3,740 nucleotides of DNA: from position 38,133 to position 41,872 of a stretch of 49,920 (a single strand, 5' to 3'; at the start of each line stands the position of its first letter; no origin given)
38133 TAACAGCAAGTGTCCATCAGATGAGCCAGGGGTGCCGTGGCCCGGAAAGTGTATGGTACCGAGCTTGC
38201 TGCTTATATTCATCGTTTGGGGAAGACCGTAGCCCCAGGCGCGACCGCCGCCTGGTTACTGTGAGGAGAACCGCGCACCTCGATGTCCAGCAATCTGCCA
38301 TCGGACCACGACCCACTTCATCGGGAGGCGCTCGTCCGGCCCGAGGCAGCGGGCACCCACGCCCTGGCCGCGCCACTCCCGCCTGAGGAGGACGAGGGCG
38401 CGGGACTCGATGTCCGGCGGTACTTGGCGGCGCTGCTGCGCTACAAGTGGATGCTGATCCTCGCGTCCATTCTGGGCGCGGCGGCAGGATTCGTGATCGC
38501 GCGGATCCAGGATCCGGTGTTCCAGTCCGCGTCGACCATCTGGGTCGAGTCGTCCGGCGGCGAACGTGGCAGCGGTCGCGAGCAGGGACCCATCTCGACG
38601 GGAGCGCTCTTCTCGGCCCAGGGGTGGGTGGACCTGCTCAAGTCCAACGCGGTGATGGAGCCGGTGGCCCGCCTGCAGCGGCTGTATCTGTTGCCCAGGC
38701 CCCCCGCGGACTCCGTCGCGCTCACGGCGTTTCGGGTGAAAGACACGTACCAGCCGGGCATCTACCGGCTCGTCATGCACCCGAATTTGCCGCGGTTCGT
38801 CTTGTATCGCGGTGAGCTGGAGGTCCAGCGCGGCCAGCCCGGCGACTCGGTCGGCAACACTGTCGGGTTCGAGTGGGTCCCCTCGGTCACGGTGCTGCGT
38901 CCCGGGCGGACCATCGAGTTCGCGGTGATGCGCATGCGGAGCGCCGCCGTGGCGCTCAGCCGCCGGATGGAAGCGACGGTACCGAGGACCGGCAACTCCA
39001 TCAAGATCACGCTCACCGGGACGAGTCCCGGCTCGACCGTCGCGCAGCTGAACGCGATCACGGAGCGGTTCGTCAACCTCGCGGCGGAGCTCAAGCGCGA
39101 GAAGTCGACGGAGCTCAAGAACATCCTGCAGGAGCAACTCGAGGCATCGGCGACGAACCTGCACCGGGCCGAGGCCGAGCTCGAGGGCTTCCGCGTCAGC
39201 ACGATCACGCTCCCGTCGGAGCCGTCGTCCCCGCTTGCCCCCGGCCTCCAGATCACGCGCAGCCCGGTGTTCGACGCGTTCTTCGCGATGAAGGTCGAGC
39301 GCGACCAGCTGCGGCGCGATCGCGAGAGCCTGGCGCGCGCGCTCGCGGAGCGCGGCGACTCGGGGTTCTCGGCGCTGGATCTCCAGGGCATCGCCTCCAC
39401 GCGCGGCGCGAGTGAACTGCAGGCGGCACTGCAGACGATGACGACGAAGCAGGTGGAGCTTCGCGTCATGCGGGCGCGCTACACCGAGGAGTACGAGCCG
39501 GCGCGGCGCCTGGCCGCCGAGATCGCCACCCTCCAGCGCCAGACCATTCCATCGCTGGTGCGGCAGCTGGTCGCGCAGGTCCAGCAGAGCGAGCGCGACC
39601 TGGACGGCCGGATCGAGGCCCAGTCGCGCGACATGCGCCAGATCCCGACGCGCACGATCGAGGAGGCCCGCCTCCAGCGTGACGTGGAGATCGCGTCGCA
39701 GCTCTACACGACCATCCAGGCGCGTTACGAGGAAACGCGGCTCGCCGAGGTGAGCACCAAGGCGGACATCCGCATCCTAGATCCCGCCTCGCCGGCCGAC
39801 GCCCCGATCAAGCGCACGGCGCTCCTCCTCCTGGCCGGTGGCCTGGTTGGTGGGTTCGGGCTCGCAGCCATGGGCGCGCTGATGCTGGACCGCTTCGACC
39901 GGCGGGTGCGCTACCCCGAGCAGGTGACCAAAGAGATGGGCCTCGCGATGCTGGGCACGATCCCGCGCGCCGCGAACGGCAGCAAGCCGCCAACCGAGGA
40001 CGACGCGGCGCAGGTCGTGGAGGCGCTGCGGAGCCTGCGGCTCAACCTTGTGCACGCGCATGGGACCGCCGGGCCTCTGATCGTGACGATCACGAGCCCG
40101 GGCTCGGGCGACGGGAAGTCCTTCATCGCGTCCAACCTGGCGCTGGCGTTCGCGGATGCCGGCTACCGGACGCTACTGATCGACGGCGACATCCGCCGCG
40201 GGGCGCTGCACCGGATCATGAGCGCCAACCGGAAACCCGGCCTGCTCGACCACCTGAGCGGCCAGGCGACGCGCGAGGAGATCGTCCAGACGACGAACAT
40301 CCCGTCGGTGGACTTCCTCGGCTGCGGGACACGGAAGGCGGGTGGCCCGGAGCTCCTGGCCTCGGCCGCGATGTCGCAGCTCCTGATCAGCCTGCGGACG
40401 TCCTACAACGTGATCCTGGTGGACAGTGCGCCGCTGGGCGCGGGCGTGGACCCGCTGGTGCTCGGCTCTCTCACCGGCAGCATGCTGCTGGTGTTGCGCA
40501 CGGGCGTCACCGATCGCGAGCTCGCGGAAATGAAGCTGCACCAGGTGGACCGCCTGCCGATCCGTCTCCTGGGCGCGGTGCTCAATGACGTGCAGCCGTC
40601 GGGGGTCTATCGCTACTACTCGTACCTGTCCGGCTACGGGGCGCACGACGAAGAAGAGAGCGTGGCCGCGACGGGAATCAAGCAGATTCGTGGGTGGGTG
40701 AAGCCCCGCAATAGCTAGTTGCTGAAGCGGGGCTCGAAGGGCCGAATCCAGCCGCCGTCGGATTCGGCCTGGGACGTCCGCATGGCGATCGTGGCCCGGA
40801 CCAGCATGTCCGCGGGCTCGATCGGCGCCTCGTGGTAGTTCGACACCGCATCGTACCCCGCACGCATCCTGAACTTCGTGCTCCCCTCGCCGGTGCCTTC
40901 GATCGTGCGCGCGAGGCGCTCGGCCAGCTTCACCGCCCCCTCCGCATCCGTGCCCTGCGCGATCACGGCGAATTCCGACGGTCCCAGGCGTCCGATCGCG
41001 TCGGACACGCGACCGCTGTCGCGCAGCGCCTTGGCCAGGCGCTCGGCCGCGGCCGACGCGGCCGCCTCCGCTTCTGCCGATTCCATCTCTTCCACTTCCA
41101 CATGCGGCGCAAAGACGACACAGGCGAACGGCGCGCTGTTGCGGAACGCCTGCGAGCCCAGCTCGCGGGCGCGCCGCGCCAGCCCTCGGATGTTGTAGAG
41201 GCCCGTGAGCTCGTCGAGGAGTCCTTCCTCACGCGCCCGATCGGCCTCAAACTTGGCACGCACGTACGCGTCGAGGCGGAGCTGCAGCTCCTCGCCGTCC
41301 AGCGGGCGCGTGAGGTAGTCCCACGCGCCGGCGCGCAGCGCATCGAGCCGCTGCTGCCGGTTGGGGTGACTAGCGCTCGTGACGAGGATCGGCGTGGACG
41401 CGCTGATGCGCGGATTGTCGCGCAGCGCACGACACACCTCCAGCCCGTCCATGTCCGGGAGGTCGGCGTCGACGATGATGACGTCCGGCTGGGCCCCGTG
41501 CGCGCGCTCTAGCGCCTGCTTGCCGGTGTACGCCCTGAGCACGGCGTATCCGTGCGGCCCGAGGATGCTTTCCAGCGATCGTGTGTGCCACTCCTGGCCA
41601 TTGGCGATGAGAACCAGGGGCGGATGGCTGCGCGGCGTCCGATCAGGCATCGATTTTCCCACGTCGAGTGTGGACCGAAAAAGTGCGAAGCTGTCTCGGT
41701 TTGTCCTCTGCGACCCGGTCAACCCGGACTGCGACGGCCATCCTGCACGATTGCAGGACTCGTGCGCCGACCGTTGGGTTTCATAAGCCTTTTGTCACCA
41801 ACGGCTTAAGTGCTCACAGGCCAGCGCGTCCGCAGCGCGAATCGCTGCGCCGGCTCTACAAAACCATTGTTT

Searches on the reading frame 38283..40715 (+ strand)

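Call 33: search_protein_families(library=pfam, proteins=[window:38283-40715:+], max_evalue=0.0001)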
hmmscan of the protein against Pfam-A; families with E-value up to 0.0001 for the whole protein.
window:38283-40715:+ (811 aa): 4 families
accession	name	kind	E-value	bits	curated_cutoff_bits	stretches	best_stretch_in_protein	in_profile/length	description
PF13807.11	GNVR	-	1.7e-11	44.3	27.7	1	463-533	8-78/82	G-rich domain on putative tyrosine kinase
PF01656.29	CbiA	-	8.8e-09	35.8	25.4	1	601-773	1-86/125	CobQ/CobB/MinD/ParA nucleotide binding domain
PF02706.20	Wzz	-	1.5e-08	35.3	25.5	1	42-129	3-88/91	Chain length determinant protein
PF13614.12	AAA_31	-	1.1e-05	25.9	27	1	601-717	4-127/177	AAA domain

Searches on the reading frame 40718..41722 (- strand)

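Call 33: search_protein_families(library=pfam, proteins=[window:40718-41722:-], max_evalue=0.0001)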
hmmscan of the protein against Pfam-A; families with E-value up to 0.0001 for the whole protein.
window:40718-41722:- (335 aa): 2 families
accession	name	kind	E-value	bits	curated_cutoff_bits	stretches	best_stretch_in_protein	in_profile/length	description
PF00072.30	Response_reg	-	1e-20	74.4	30.2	1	37-150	1-110/111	Response regulator receiver domain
PF00990.26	GGDEF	-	3.4e-08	33.9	23.8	1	169-279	3-112/161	Diguanylate cyclase, GGDEF domain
